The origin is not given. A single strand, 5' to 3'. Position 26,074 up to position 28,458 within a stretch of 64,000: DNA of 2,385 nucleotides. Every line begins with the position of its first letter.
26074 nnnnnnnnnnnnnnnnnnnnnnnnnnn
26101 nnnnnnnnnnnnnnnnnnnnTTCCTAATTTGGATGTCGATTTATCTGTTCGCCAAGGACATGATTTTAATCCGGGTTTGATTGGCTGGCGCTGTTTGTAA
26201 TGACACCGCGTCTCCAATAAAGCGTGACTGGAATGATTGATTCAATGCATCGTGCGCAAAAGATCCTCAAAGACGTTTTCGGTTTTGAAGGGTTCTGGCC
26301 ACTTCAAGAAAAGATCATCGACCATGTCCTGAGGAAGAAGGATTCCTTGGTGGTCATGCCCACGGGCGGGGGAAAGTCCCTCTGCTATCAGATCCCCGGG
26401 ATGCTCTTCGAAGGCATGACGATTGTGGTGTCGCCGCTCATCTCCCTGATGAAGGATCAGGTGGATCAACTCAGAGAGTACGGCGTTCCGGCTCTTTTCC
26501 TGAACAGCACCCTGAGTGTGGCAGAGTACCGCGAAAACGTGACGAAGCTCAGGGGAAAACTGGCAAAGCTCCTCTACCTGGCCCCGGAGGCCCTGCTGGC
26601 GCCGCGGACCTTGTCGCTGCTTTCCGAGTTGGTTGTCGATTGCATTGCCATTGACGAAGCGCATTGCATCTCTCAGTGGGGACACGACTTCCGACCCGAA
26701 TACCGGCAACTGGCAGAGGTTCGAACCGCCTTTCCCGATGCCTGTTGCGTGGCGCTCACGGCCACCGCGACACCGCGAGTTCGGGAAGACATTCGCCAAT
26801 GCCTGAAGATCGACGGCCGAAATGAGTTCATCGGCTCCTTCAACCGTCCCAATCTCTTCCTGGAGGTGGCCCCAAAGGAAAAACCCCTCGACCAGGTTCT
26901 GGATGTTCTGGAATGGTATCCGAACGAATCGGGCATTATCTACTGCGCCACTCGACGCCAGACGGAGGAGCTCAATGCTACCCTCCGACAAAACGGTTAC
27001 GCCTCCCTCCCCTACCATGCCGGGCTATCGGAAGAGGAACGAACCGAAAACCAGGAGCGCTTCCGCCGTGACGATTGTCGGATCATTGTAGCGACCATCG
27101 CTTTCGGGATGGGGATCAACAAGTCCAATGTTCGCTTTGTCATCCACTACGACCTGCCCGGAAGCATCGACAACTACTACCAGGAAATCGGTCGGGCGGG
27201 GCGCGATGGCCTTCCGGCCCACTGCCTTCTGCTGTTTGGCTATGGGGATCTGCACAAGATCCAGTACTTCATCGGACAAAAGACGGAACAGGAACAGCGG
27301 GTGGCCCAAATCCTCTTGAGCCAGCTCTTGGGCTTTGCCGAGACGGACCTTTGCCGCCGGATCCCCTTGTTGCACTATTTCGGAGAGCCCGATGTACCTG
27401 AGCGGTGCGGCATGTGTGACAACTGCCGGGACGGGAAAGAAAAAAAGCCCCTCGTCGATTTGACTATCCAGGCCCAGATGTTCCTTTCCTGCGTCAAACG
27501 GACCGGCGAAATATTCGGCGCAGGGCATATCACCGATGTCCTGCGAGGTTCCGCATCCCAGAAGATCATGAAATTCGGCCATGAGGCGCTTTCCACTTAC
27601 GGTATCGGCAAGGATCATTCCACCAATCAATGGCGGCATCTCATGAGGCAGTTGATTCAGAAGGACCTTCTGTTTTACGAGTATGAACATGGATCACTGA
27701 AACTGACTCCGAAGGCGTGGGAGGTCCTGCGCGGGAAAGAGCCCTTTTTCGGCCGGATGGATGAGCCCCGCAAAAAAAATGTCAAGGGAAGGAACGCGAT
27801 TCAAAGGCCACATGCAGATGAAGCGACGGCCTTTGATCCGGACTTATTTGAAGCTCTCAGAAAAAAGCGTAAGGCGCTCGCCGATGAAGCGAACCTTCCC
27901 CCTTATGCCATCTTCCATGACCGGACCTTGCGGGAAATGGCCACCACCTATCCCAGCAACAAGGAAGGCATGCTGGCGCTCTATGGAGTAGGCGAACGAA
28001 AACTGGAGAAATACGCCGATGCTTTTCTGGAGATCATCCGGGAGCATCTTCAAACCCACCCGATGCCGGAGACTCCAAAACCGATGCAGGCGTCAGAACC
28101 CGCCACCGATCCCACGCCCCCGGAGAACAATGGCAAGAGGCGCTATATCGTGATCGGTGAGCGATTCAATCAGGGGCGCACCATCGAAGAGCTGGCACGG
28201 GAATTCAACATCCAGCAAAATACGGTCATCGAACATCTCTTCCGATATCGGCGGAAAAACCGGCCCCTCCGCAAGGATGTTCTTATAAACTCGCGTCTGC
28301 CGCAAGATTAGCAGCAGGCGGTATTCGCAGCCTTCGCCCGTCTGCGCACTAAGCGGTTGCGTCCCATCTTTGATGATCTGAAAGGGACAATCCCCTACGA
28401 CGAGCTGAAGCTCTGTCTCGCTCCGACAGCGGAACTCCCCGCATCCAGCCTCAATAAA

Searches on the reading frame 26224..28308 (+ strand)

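Call 25: search_protein_families(library=pfam, proteins=[window:26224-28308:+], max_evalue=0.001)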
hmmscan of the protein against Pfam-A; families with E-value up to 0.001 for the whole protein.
window:26224-28308:+ (695 aa): 7 families
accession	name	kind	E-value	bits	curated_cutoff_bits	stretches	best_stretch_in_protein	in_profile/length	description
PF09382.16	RQC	-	4.3e-36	123.6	23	1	411-516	5-111/114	RQC domain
PF00270.35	DEAD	-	4.2e-27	95.3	26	1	26-187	2-164/167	DEAD/DEAH box helicase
PF00271.37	Helicase_C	-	4.3e-25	88.5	23.5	1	224-329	5-110/110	Helicase conserved C-terminal domain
PF00570.28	HRDC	-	5.8e-22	77.9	23.8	1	540-605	3-68/68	HRDC domain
PF16124.10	RecQ_Zn_bind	-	4.9e-15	56.5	25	1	340-402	1-66/66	RecQ zinc-binding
PF04851.21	ResIII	-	4.6e-06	27.1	22.5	1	27-182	7-162/164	Type III restriction enzyme, res subunit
PF14493.12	HTH_40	-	0.00035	21.2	27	1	648-685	9-46/89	Helix-turn-helix domain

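Call 26: search_protein_families(library=padloc, proteins=[window:26224-28308:+], max_evalue=0.001)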
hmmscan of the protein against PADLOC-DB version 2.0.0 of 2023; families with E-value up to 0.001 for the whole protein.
window:26224-28308:+ (695 aa): 31 families (the best 25 are shown)
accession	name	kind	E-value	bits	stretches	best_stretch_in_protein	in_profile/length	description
PDLC02861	DpdF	-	2.3e-220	731.1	1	7-611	12-609/611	DpdF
PDLC02864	DpdF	-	2.7e-202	671.8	1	6-607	5-609/610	DpdF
PDLC02870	DpdF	-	1.9e-139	463.6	2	12-364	2-355/534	DpdF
PDLC03928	PsyrT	-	1.4e-101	338.9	1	7-364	4-371/689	-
PDLC02865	DpdF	-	3.1e-91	304.7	2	12-351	748-1093/1499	DpdF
PDLC02859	DpdF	-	3.7e-61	205.2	1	18-330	95-417/545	DpdF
PDLC02863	DpdF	-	6.8e-55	184.8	3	187-347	2-163/488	DpdF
PDLC02855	DpdF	-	4e-48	162.3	1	42-345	161-486/825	DpdF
PDLC02868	DpdF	-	1.1e-46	157.1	2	17-203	332-524/1078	DpdF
PDLC01089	C3a193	-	1.7e-45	153.8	1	37-349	264-603/983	poss. alt. Cas3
PDLC02872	DpdF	-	2.1e-43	147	1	42-344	179-511/859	DpdF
PDLC02867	DpdF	-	1.2e-37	127.7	1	42-353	158-493/855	DpdF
PDLC02857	DpdF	-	3e-29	99.7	1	42-346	199-546/911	DpdF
PDLC02862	DpdF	-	9.8e-28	94.5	1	42-341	139-466/811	DpdF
PDLC02858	DpdF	-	3.8e-24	83.2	1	30-339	158-475/504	DpdF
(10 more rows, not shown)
